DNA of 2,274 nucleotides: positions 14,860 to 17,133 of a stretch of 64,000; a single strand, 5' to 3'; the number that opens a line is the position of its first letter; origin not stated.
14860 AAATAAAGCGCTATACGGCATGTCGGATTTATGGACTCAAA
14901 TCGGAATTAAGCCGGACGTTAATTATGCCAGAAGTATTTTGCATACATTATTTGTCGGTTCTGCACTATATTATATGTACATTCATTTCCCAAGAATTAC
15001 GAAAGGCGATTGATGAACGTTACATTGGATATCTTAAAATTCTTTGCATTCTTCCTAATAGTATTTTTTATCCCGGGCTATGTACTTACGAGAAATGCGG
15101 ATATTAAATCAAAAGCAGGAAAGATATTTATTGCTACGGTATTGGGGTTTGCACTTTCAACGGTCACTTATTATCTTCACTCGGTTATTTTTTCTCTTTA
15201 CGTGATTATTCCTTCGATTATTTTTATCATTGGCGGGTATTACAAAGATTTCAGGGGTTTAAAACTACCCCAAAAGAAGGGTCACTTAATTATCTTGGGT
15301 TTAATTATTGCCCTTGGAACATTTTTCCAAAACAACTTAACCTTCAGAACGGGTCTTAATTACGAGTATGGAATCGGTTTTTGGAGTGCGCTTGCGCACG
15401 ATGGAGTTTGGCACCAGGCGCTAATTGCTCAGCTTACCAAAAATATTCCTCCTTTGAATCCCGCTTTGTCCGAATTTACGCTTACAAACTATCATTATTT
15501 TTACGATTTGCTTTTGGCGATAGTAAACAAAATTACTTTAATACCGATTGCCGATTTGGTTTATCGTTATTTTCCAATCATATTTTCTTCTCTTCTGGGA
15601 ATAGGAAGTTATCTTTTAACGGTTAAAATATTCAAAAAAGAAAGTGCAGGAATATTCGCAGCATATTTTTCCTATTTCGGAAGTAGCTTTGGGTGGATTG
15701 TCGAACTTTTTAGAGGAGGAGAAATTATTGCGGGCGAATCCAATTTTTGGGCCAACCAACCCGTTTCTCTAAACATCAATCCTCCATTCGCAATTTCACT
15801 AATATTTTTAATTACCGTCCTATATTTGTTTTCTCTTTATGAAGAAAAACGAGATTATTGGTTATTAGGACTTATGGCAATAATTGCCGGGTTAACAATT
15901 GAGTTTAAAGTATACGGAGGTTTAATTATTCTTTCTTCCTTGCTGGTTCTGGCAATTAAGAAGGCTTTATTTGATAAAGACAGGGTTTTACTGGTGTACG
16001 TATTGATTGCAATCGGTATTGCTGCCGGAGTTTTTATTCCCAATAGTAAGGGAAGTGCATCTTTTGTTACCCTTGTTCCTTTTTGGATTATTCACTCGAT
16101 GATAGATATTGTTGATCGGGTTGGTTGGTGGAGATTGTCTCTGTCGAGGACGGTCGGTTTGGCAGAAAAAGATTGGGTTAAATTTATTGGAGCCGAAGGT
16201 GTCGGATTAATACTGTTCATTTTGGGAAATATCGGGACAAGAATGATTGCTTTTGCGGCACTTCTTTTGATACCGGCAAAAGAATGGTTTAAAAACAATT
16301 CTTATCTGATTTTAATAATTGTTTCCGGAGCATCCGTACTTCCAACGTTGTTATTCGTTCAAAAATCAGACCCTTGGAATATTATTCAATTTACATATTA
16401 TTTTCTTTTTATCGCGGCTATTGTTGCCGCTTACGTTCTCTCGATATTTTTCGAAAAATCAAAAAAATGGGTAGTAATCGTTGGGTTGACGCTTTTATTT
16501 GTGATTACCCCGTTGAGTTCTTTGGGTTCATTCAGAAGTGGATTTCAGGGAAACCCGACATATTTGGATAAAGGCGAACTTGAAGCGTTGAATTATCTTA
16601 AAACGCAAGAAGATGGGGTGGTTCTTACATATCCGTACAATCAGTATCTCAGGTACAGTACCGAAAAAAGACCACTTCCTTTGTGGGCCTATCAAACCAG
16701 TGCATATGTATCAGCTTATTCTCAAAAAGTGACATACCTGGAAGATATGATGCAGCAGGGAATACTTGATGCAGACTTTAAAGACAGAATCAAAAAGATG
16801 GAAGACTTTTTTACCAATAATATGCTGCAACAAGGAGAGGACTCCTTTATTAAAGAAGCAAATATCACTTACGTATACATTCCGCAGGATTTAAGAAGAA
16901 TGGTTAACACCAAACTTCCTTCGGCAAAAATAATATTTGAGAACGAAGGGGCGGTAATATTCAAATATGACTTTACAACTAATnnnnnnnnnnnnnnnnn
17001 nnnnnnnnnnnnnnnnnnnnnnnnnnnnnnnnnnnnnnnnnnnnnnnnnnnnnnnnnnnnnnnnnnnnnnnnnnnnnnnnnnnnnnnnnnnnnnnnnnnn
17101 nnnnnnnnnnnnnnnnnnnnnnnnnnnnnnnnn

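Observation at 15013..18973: Tandem paralog pair of an uncharacterized 660-aa membrane protein family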

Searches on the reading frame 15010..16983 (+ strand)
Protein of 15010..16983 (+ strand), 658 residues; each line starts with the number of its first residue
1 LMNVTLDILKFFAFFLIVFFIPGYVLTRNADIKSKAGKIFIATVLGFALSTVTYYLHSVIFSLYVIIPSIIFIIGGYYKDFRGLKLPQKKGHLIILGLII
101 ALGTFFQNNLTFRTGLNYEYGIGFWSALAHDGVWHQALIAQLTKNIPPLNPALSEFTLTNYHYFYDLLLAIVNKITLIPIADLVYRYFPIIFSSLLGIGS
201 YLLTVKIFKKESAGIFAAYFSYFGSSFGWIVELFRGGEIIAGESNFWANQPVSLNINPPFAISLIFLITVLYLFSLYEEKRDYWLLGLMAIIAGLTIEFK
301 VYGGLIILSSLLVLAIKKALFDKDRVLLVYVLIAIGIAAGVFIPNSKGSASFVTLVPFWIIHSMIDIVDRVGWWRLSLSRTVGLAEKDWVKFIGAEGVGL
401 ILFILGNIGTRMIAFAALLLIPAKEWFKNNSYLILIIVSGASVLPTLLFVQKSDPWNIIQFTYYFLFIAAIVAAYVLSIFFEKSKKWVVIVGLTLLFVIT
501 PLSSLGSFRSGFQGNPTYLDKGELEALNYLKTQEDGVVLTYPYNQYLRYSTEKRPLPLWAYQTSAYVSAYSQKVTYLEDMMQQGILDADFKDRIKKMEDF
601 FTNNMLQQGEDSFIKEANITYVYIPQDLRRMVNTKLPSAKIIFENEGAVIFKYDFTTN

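Call 4: search_protein_families(library=pfam, proteins=[window:15010-16983:+], max_evalue=1)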
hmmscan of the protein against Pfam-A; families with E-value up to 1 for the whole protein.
window:15010-16983:+ (658 aa): 1 family
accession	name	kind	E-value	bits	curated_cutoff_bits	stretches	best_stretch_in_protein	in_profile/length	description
PF11177.13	DUF2964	-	0.02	15.5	24.2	1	312-343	22-54/62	Protein of unknown function (DUF2964)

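Call 5: search_protein_families(library=ncbifam, proteins=[window:15010-16983:+], max_evalue=1)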
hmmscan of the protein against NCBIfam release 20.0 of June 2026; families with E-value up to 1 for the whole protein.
window:15010-16983:+ (658 aa): 0 families

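Call 7: search_solved_structures(query=window:15010-16983:+, max_evalue=10)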
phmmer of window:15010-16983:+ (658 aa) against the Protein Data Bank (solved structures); distinct sequences matched with E-value up to 10: 0.

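Call 23: list_cluster_members(proteins=[P0118, P0037, window:16967-18970:+, window:15010-16983:+])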
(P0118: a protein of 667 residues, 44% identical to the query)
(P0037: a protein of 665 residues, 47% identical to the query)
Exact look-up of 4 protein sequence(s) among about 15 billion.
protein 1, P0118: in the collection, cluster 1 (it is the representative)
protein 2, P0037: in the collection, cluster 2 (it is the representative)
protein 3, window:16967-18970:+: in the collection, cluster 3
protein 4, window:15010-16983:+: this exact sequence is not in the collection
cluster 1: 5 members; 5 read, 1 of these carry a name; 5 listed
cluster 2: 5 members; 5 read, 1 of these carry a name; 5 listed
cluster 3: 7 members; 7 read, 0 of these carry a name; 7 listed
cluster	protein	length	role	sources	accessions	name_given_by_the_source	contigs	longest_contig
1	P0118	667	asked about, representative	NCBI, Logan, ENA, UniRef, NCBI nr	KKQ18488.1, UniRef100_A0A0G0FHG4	MAG: hypothetical protein US31_C0004G0050 [Berkelbacteria bacterium GW2011_GWA1_36_9] | Glycosyltransferase RgtA/B/C/D-like domain-containing protein n=1 Tax=Berkelbacteria ...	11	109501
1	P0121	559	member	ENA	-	-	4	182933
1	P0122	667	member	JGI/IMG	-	-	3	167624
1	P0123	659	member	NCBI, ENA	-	-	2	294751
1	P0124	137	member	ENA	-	-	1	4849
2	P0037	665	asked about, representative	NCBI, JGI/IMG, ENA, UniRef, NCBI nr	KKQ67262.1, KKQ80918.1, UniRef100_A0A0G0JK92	MAG: hypothetical protein US86_C0001G0189 [Candidatus Daviesbacteria bacterium ... | Glycosyltransferase RgtA/B/C/D-like domain-containing protein n=1 Tax=Candidatus ...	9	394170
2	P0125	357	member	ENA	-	-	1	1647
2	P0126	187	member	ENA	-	-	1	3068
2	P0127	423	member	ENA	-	-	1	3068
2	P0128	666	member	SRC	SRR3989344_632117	-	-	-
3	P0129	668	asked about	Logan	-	-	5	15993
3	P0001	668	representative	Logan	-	-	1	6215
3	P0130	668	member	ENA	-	-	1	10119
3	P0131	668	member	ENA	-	-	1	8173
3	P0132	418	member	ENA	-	-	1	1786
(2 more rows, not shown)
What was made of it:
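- Closest known: PMT_2. Same: UniRef auto-names two B-type homologs 'Glycosyltransferase RgtA/B/C/D-like domain-containing protein' (call 23).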

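Call 50: find_homologous_proteins(query=window:15013-16983:+, max_evalue=1e-10)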
Query window:15013-16983:+ (657 aa): 253 proteins with E <= 1e-10 among 8000 candidates; the best 120 are listed.
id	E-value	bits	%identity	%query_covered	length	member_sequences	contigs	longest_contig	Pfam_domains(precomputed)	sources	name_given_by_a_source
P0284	0.0e+0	1379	95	100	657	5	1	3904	-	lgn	-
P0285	8.7e-208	710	52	96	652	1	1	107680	-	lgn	-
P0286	6.3e-207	707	51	99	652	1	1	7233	-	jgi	jgi:hypothetical protein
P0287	5.3e-203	694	50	99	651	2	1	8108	-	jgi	jgi:hypothetical protein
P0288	1.8e-163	564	45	96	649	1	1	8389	-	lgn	-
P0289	2.1e-159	550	42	99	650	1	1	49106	-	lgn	-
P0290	1.3e-155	538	42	99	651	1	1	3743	-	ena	-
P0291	1.5e-154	534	42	99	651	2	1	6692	-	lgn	-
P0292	1.2e-153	531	43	99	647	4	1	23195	-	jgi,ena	-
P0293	1.6e-153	531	42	99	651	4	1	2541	-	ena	-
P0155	3.4e-152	527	42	98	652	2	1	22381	-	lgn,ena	-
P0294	5.9e-152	526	41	99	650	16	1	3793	-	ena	-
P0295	4.1e-151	523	42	97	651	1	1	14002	-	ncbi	-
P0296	1.4e-149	518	42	96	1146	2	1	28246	-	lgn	-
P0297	1.9e-147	511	42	96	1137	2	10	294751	-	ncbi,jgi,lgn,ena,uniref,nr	ncbi:MAG: hypothetical protein US31_C0004G0051 [Berkelbacteria bacterium GW2011_GWA1_36_9]|uniref:Un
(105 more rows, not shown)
